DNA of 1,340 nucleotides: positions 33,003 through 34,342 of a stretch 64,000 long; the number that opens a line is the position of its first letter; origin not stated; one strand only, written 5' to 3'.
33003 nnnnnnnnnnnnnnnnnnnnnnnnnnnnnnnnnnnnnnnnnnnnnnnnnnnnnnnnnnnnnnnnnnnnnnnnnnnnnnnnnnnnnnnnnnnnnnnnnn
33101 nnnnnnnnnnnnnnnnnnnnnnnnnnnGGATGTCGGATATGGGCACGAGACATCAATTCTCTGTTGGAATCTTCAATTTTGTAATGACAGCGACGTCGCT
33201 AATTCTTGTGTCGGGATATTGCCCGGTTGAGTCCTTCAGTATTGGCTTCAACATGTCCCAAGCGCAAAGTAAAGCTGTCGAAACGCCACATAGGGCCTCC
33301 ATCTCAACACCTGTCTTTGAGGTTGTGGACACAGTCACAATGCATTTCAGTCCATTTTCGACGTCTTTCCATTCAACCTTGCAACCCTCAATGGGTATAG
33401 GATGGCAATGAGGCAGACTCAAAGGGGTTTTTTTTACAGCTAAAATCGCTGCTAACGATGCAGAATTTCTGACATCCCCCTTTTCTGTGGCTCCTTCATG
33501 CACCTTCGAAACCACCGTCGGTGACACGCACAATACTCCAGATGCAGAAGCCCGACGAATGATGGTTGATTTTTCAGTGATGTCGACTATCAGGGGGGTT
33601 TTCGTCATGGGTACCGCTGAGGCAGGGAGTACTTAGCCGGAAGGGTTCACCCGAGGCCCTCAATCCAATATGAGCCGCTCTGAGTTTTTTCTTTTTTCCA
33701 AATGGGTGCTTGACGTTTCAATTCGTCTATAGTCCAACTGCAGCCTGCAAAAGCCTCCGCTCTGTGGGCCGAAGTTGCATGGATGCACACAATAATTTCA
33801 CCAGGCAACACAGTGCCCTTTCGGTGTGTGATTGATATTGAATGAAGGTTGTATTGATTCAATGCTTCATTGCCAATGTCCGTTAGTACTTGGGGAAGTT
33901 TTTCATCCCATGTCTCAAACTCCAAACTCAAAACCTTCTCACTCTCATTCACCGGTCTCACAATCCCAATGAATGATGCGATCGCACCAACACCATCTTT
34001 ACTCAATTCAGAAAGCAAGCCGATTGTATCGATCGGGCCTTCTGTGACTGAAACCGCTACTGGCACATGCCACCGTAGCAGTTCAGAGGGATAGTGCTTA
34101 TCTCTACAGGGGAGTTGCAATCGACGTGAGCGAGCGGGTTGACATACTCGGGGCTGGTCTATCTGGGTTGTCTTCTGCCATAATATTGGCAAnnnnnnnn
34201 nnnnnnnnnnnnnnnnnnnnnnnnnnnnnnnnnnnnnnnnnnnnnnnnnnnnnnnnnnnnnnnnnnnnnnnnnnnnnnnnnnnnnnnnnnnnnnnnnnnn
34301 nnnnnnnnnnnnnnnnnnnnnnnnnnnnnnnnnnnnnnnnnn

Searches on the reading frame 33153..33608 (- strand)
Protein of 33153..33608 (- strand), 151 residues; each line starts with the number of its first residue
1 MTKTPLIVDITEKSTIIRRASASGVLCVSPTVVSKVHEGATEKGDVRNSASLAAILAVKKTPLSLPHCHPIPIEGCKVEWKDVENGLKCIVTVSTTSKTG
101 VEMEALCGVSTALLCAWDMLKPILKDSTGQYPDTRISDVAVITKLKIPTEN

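Call 64: search_protein_families(library=pfam, proteins=[window:33153-33608:-], max_evalue=0.001)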
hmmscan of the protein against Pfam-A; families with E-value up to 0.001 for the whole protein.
window:33153-33608:- (151 aa): 1 family
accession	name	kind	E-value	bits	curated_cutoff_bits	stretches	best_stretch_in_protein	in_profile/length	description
PF01967.27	MoaC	-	1.7e-38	132.2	27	1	8-144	2-133/136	MoaC family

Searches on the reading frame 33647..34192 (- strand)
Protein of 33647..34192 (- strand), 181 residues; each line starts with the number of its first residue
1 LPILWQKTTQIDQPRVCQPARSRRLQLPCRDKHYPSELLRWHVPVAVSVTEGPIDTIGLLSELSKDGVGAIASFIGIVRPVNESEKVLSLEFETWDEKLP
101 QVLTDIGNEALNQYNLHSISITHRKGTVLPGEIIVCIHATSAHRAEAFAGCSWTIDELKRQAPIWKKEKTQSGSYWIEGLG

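Call 64: search_protein_families(library=pfam, proteins=[window:33647-34192:-], max_evalue=0.001)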
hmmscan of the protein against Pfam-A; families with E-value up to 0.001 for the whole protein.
window:33647-34192:- (181 aa): 1 family
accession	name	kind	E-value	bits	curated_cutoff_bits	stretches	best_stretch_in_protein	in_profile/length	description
PF02391.22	MoaE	-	4e-27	95.1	23.4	1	50-160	2-113/114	MoaE protein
